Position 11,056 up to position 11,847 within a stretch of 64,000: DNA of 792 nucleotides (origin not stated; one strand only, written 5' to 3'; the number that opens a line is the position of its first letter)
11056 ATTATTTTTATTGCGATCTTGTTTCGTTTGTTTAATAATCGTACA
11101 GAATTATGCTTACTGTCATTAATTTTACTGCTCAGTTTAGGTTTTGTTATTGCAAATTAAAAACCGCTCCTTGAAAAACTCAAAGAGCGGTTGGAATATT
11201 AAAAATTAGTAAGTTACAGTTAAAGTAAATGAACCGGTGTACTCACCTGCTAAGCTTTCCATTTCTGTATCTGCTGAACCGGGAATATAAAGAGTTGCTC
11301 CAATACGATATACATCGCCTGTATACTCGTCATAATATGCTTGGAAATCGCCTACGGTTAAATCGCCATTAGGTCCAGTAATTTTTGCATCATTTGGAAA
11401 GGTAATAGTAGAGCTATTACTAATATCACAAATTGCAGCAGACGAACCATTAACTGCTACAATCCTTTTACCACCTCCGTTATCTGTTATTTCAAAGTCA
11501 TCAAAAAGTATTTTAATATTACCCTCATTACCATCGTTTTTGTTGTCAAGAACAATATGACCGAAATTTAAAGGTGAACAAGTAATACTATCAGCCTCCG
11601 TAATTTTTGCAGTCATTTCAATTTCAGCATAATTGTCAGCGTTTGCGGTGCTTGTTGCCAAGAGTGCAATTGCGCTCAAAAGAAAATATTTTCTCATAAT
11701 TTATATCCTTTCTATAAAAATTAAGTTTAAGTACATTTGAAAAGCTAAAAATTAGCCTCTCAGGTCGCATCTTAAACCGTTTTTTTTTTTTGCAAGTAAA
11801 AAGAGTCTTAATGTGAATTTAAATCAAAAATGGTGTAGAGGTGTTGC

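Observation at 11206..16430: Dispersed multigene family of small secreted two-Cys proteins sharing one promoter/5'UTR/signal-peptide cassette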

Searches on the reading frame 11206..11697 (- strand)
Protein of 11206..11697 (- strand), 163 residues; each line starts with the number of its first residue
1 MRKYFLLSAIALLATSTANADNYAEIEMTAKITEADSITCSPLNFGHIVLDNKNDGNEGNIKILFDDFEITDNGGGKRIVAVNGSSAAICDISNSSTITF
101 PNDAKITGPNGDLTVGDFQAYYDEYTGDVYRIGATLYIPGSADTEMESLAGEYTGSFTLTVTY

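Call 8: search_protein_families(library=pfam, proteins=[window:11206-11697:-], max_evalue=10)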
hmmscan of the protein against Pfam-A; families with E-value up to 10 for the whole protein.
window:11206-11697:- (163 aa): 2 families
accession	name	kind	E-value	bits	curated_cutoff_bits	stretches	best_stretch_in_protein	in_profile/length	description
PF14352.11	DUF4402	-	1.8e-06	29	25.2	1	41-163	7-129/129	Domain of unknown function (DUF4402)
PF25638.1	DUF5983_N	-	0.0087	16.1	27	1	33-52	4-23/56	Family of unknown function (DUF5983) N-terminal domain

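Call 9: search_protein_families(library=ncbifam, proteins=[window:11206-11697:-], max_evalue=10)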
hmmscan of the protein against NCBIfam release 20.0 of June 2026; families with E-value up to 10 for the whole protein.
window:11206-11697:- (163 aa): 0 families

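Call 11: find_homologous_proteins(query=A3, max_evalue=0.001)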
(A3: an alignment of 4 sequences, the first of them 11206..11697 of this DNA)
Query A3 (4 sequences) (163 aa, profile of the alignment): 177 proteins with E <= 0.001 among 3206 candidates; the best 120 are listed.
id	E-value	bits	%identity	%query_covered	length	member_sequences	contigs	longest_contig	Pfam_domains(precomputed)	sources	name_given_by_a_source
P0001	2.7e-62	228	29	98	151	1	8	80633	-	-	-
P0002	5.5e-62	227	100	100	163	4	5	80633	PF14352.12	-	-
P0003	2.5e-60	221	34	63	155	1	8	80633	-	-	-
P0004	7.1e-59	217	30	98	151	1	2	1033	-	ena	-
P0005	2.9e-53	198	33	100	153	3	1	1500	-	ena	-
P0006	1.1e-49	187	85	100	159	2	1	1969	PF14352.12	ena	-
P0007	2.5e-30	124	38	100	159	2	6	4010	PF14352.12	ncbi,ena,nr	ncbi:MAG: DUF4402 domain-containing protein [Alphaproteobacteria bacterium]|nr:DUF4402 domain-contai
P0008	4.8e-30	123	46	100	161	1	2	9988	-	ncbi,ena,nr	ncbi:MAG: hypothetical protein IJF12_00730 [Alphaproteobacteria bacterium]|nr:hypothetical protein [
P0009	6.9e-30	122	40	100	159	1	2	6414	PF14352.12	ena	-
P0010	1.3e-29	122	38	100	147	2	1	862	PF14352.12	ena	-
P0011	2.3e-29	121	33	100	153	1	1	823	PF14352.12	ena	-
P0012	3.8e-29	120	32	100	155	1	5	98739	-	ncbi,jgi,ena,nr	ncbi:MAG: hypothetical protein E7016_00900 [Alphaproteobacteria bacterium]|nr:hypothetical protein [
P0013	4.3e-29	120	39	100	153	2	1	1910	PF14352.12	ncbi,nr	ncbi:MAG: DUF4402 domain-containing protein [Alphaproteobacteria bacterium]|nr:DUF4402 domain-contai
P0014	7.1e-29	119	37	100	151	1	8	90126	-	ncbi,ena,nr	ncbi:MAG: DUF4402 domain-containing protein [Alphaproteobacteria bacterium]|nr:DUF4402 domain-contai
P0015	1.0e-28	119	34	100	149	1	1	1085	-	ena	-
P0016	1.2e-28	118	35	99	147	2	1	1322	PF14352.12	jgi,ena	-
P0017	1.4e-28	118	36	100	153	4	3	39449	PF14352.12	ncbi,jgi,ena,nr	ncbi:MAG: hypothetical protein E7016_03865 [Alphaproteobacteria bacterium]|nr:hypothetical protein [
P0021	5.6e-28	116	38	100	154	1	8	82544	PF14352.12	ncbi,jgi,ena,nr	ncbi:MAG: DUF4402 domain-containing protein [Alphaproteobacteria bacterium]|nr:DUF4402 domain-contai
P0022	9.5e-28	116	35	100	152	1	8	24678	PF14352.12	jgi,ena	-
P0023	1.0e-27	115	40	100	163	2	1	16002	PF14352.12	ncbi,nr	ncbi:MAG: DUF4402 domain-containing protein [Alphaproteobacteria bacterium]|nr:DUF4402 domain-contai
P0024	1.6e-27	115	37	100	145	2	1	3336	PF14352.12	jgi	-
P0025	1.6e-27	115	36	100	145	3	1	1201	PF14352.12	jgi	-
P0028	3.4e-27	114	35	98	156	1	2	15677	PF14352.12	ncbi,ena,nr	ncbi:MAG: DUF4402 domain-containing protein [Alphaproteobacteria bacterium]|nr:DUF4402 domain-contai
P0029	3.6e-27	114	35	100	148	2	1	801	PF14352.12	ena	-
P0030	5.0e-27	113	32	100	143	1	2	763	PF14352.12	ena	-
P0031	5.0e-27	113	38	100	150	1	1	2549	PF14352.12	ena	-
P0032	5.7e-27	113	37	100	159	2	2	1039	PF14352.12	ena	-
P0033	6.0e-27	113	39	100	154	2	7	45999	PF14352.12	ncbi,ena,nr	ncbi:MAG: DUF4402 domain-containing protein [Alphaproteobacteria bacterium]|nr:DUF4402 domain-contai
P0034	9.6e-27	112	36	99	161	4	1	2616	PF14352.12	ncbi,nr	ncbi:MAG: DUF4402 domain-containing protein [Alphaproteobacteria bacterium]|nr:DUF4402 domain-contai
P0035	1.0e-26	112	33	100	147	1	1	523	PF14352.12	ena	-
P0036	1.3e-26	112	39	100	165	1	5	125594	PF14352.12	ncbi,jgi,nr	ncbi:MAG: DUF4402 domain-containing protein [Alphaproteobacteria bacterium]|nr:DUF4402 domain-contai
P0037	1.3e-26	112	39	100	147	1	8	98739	PF14352.12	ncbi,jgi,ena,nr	ncbi:MAG: DUF4402 domain-containing protein [Alphaproteobacteria bacterium]|nr:DUF4402 domain-contai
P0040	2.6e-26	111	39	100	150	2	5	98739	PF14352.12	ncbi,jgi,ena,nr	ncbi:MAG: hypothetical protein E7016_00930 [Alphaproteobacteria bacterium]|nr:hypothetical protein [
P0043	5.1e-26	110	36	98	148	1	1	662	PF14352.12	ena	-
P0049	3.3e-25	107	36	100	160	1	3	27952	PF14352.12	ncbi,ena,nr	ncbi:MAG: DUF4402 domain-containing protein [Alphaproteobacteria bacterium]|nr:DUF4402 domain-contai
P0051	6.9e-25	106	35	100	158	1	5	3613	PF14352.12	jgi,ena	-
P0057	1.1e-24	106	36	100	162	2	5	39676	PF14352.12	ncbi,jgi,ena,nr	ncbi:MAG: DUF4402 domain-containing protein [Alphaproteobacteria bacterium]|nr:DUF4402 domain-contai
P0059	1.4e-24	105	40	100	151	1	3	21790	PF14352.12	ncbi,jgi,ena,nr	ncbi:MAG: DUF4402 domain-containing protein [Alphaproteobacteria bacterium]|nr:DUF4402 domain-contai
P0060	1.5e-24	105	36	98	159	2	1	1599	PF14352.12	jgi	-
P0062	1.9e-24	105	37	100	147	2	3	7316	PF14352.12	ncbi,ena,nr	ncbi:MAG: DUF4402 domain-containing protein [Alphaproteobacteria bacterium]|nr:DUF4402 domain-contai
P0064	3.3e-24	104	34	100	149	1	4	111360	PF14352.12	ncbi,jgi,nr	ncbi:MAG: hypothetical protein E7016_04995 [Alphaproteobacteria bacterium]|nr:hypothetical protein [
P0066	3.7e-24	104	35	100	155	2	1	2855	PF14352.12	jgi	-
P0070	5.5e-24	103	37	100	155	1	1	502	PF14352.12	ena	-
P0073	7.1e-24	103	35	100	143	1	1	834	PF14352.12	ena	-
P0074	7.5e-24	103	36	98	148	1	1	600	PF14352.12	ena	-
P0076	1.1e-23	102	34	100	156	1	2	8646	PF14352.12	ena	-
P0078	1.2e-23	102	36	100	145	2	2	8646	PF14352.12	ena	-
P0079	1.3e-23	102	39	100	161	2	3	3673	PF14352.12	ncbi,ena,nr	ncbi:MAG: DUF4402 domain-containing protein [Alphaproteobacteria bacterium]|nr:DUF4402 domain-contai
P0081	1.8e-23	102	37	100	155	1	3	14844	PF14352.12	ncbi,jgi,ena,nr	ncbi:MAG: DUF4402 domain-containing protein [Alphaproteobacteria bacterium]|nr:DUF4402 domain-contai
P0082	2.4e-23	101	38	100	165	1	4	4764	PF14352.12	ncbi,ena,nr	ncbi:MAG: DUF4402 domain-containing protein [Alphaproteobacteria bacterium]|nr:DUF4402 domain-contai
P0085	5.1e-23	100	38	56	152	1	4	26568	PF14352.12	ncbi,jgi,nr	ncbi:MAG: DUF4402 domain-containing protein [Alphaproteobacteria bacterium]|nr:DUF4402 domain-contai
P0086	6.2e-23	100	35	99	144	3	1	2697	PF14352.12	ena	-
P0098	4.2e-22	97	49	34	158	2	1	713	PF14352.12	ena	-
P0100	6.0e-22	97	34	100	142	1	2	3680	PF14352.12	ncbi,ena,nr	ncbi:MAG: hypothetical protein IJF12_00965 [Alphaproteobacteria bacterium]|nr:hypothetical protein [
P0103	1.0e-21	96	34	100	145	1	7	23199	-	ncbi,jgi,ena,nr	ncbi:MAG: hypothetical protein E7016_05400 [Alphaproteobacteria bacterium]|nr:hypothetical protein [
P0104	1.4e-21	95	35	97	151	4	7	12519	-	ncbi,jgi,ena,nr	ncbi:MAG: hypothetical protein E7016_07250 [Alphaproteobacteria bacterium]|nr:hypothetical protein [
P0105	1.5e-21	95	35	98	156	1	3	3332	PF14352.12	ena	-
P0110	3.1e-21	94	32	100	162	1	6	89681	PF14352.12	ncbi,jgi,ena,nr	ncbi:MAG: DUF4402 domain-containing protein [Alphaproteobacteria bacterium]|nr:DUF4402 domain-contai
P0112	5.4e-21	94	55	33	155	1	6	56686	PF14352.12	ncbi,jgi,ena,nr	ncbi:MAG: DUF4402 domain-containing protein [Alphaproteobacteria bacterium]|nr:DUF4402 domain-contai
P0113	5.5e-21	94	34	100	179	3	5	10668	PF14352.12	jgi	-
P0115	1.3e-20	92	45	59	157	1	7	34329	-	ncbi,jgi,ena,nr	ncbi:MAG: hypothetical protein E7016_04700 [Alphaproteobacteria bacterium]|nr:hypothetical protein [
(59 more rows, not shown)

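Call 14: find_encoding_contigs(protein=P0002, flank=6000, max_places=10)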
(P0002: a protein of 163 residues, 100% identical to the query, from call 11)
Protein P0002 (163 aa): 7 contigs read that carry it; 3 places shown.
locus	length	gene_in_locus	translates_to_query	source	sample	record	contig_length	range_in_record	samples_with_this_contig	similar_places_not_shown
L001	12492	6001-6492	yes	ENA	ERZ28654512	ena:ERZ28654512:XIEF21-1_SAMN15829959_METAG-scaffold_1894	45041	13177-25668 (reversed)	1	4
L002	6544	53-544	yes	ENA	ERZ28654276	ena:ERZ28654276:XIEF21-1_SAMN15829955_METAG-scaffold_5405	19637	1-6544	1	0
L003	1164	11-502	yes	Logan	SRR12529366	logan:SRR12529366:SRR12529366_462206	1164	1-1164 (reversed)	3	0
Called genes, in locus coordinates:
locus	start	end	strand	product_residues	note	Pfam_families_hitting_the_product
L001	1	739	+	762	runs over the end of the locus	PF03709:OKR_DC_1_N, PF01276:OKR_DC_1, PF03711:OKR_DC_1_C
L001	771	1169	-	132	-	PF01503:PRA-PH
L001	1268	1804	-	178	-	-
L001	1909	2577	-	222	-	-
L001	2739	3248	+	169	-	PF00080:Sod_Cu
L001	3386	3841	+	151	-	-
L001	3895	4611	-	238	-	-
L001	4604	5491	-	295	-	-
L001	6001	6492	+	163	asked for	PF14352:DUF4402 (weak)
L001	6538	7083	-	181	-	-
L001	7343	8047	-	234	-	PF02674:Colicin_V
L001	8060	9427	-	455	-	PF18073:Zn_ribbon_LapB, PF03796:DnaB_C (weak), PF06745:ATPase, PF13481:AAA_25, PF13541:ChlI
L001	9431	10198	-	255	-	PF00005:ABC_tran, PF13304:AAA_21 (faint)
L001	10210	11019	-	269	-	PF02405:MlaE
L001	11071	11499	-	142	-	PF07475:Hpr_kinase_C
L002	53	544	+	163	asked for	PF14352:DUF4402 (weak)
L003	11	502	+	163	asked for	PF14352:DUF4402 (weak)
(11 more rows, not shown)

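Call 22: search_solved_structures(query=A4, max_evalue=10, show_alignments=2)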
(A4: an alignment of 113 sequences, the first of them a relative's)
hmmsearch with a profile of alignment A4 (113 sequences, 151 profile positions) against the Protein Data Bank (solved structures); distinct sequences matched with E-value up to 10: 0.

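Call 25: predict_structure(alignment_id=A4)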
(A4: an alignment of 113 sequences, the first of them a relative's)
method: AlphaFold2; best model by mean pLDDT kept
length: 163 residues; sequences in the alignment: 113
mean_pLDDT: 83.1   pTM: 0.72
mean pLDDT of the five models: 83.1, 82.1, 81.8, 81.4, 79.3
residues with pLDDT >= 90: 80; 70-90: 48; 50-70: 32; < 50: 3
segments of 3 or more residues with pLDDT < 50: none
pLDDT, mean of each block of 10 residues (from residue 1): 58 54 58 72 95 89 89 85 94 90 96 96 86 95 79 95 86
secondary structure, 60 per line:
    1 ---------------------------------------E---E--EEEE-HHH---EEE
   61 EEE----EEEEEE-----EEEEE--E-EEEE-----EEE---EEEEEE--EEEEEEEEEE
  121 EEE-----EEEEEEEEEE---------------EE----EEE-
elements in order: E47-50 E58-63 E68-73 E79-83 E88-91 E97-99 E103-108 E111-123 E129-138 E160-162

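Call 27: fold_search(model_id=the predicted structure, library=pdb)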
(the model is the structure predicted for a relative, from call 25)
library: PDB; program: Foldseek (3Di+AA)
matches with E <= 10: 622; with E <= 0.001: 0
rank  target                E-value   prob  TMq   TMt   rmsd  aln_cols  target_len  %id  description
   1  4y2l_B                5.6e-02  0.77  0.31  0.33  15.3       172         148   10  Structure of CFA/I pili major subunit CfaB trimer (released 2016-08-10)
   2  4y2n_C                6.2e-02  0.87  0.34  0.36  13.5       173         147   11  Structure of CFA/I pili major subunit CfaB trimer (released 2016-08-10)
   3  4y2l_F                1.2e-01  0.57  0.30  0.31  15.3       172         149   10  Structure of CFA/I pili major subunit CfaB trimer (released 2016-08-10)
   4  4y2l_A                1.7e-01  0.72  0.34  0.37  12.7       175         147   11  Structure of CFA/I pili major subunit CfaB trimer (released 2016-08-10)
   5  9g8s_S                1.8e-01  0.15  0.18  0.15  14.9       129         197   13  C3 reconstruction of extended phiCD508 needle (released 2025-04-09)
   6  8ehs_A                1.9e-01  0.72  0.34  0.37  11.8       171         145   12  Cryo-EM reconstruction of the CS17 bacterial adhesion pili (released 2023-03-22)
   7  9gb2_S                1.9e-01  0.14  0.19  0.15  14.3       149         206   12  Extended phiCD508 baseplate (released 2025-03-26)
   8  4y2l_D                2.0e-01  0.69  0.35  0.37  13.0       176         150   11  Structure of CFA/I pili major subunit CfaB trimer (released 2016-08-10)
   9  7lu9_g                2.0e-01  0.06  0.14  0.12  23.5       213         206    8  Cryo-EM structure of DH851.3 bound to HIV-1 CH505 Env (released 2021-03-24)
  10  8zis_C                3.7e-01  0.15  0.19  0.08  10.1       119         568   13  HerA Hexamer (released 2025-03-12)
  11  6e9q_H                3.7e-01  0.06  0.14  0.13  19.1       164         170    9  The crystal structure of bovine ultralong antibody BOV-6 (released 2019-05-01)
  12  7yms_E                4.1e-01  0.06  0.15  0.12  21.2       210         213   10  Cryo-EM structure of Coxsackievirus A16 in complex with a neutralizing antibody 9B5 (released 2022-08-24)
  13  1pdk_B                4.5e-01  0.54  0.35  0.37   5.3       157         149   13  PAPD-PAPK CHAPERONE-PILUS SUBUNIT COMPLEX FROM E.COLI P PILUS (released 1999-08-17)
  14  6eci_B                4.8e-01  0.06  0.11  0.14  16.2       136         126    7  Structure of the FAD binding protein MSMEG_5243 from Mycobacterium smegmatis (released 2018-12-26)
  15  7y7m_G                4.8e-01  0.06  0.15  0.12  21.4       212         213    8  The structure of coxsackievirus A16 mature virion in complex with Fab 8C4 (released 2022-08-24)
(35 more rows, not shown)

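Call 31: find_encoding_contigs(protein=P0001, flank=2500, max_places=10)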
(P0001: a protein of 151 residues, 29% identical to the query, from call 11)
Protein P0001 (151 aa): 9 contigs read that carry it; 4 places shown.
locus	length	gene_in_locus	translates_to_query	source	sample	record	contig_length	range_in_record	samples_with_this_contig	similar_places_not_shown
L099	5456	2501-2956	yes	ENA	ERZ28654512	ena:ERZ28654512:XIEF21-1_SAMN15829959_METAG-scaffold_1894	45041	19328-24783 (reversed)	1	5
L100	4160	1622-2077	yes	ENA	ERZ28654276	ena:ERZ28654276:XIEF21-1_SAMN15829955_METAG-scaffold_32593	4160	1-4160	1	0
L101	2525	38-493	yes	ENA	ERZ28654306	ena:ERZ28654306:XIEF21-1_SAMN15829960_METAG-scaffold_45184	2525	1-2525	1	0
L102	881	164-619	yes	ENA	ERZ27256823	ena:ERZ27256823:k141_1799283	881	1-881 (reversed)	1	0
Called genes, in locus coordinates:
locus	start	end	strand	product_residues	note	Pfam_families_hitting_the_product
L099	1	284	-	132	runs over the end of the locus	PF01503:PRA-PH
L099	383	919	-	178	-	-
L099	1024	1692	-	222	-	-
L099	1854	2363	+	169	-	PF00080:Sod_Cu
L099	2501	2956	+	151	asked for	-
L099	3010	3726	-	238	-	-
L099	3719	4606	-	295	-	-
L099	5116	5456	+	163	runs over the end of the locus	PF14352:DUF4402 (weak)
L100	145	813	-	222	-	-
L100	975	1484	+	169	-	PF00080:Sod_Cu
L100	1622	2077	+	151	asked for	-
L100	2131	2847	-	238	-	-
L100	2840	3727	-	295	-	-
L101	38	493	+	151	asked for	-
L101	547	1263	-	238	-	-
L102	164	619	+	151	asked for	-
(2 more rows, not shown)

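Call 32: find_encoding_contigs(protein=P0003, flank=2500, max_places=10)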
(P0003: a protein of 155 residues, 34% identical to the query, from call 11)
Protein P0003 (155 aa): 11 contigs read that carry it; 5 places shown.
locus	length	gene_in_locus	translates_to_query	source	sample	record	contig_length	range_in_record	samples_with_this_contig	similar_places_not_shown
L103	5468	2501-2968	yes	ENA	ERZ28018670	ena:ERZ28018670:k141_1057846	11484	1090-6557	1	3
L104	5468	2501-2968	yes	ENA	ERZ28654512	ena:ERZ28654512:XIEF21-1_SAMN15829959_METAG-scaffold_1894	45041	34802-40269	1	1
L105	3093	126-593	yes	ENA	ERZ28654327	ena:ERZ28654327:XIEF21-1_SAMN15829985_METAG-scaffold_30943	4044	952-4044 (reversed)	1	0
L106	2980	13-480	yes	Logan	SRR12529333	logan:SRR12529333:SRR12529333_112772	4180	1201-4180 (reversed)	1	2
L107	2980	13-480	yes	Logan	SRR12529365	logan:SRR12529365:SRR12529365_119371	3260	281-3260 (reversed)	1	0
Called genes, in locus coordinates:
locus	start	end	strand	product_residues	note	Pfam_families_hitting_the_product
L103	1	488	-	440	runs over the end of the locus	PF00749:tRNA-synt_1c, PF19269:Anticodon_2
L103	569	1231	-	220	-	PF05494:MlaC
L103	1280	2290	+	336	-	-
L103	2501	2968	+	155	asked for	-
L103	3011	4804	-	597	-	-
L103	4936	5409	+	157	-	PF03073:TspO_MBR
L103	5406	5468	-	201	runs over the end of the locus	-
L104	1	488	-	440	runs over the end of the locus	PF00749:tRNA-synt_1c, PF19269:Anticodon_2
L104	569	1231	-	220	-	PF05494:MlaC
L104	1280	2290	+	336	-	-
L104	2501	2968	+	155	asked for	-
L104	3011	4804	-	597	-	-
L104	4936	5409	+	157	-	PF03073:TspO_MBR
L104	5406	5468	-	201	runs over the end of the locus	-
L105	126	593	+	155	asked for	-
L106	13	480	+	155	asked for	-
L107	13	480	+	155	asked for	-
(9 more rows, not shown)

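Call 33: find_encoding_contigs(protein=P0004, flank=2500, max_places=10)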
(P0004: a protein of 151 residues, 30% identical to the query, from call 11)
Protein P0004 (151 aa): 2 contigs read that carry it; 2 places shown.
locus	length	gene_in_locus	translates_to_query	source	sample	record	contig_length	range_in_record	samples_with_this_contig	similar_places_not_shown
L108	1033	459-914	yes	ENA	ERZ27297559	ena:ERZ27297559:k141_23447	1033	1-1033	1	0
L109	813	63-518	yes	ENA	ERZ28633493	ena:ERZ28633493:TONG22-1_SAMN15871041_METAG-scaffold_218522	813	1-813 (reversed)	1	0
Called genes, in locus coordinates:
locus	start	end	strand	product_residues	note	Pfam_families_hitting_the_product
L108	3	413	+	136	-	?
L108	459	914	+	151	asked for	-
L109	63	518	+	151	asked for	-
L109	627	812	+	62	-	?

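Call 48: search_protein_representatives(alignment_id=A4)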
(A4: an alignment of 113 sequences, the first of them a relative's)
Query: 113 sequences, 151 profile positions. Proteins with E-value up to 0.001 (for the whole library): 516; up to 1e-10: 171; up to 1e-30: 81. The best 150 are listed.
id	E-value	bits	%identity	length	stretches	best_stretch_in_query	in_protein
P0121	2.0e-50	187.4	-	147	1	1-151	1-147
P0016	5.1e-50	186.1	-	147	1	1-150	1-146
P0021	8.1e-50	185.4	-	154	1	1-151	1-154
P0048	1.2e-49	184.8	-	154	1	1-151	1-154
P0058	1.2e-49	184.8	-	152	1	1-151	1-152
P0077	2.0e-49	184.2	-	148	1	1-151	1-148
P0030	3.2e-49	183.5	-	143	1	1-150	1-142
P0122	6.4e-49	182.5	-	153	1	1-151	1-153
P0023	7.0e-49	182.4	-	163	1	1-151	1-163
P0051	1.5e-48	181.3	-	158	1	1-151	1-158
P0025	1.8e-48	181.0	-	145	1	1-151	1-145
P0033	3.1e-48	180.3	-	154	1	1-151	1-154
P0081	3.4e-48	180.2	-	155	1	1-151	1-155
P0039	5.0e-48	179.6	-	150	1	1-151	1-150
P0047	6.5e-48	179.2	-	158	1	1-150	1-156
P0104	1.3e-43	165.3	-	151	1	1-149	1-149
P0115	4.7e-34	134.3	-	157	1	1-151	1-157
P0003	2.7e-26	109.1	-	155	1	1-150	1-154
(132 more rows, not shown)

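Call 52: search_protein_families(library=pfam, alignment_id=A4, max_evalue=1)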
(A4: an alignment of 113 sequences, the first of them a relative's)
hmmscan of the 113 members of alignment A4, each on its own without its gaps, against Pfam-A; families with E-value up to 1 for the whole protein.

A. member 1, P0002 (163 aa): 2 families
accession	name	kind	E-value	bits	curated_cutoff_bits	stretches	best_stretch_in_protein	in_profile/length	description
PF14352.11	DUF4402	-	1.8e-06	29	25.2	1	41-163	7-129/129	Domain of unknown function (DUF4402)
PF25638.1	DUF5983_N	-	0.0087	16.1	27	1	33-52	4-23/56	Family of unknown function (DUF5983) N-terminal domain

B. families by the number of members that match (of 113 scanned): 73 families (the first 25 are shown)
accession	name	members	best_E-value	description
PF14352.11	DUF4402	102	4.5e-10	Domain of unknown function (DUF4402)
PF22680.2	Glyco_hydro_123_N_2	36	0.00034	Glycoside hydrolase 123 N-terminal domain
PF01835.25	MG2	11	0.024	MG2 domain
PF15418.12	DUF4625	7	0.0016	Domain of unknown function (DUF4625)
PF24223.1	MrpH_C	7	0.022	Fimbrial adhesin MrpH C-terminal domain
PF22936.1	Pol_BBD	2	0.00029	Pol polyprotein, beta-barrel domain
PF25638.1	DUF5983_N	2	0.0087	Family of unknown function (DUF5983) N-terminal domain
PF06691.16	DUF1189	2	0.041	Protein of unknown function (DUF1189)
PF19634.4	DUF6137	2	0.1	Family of unknown function (DUF6137)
PF23705.1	RxLR_effector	2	0.14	RxLR effector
PF20098.4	DUF6488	2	0.14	Family of unknown function (DUF6488)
PF07273.18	DUF1439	1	0.0026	Protein of unknown function (DUF1439)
PF22321.2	Zona_CL2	1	0.0052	Zonadhesin, second cohesin-like domain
PF16328.11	DUF4961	1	0.006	Domain of unknown function (DUF4961)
PF06980.17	DUF1302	1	0.012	Protein of unknown function (DUF1302)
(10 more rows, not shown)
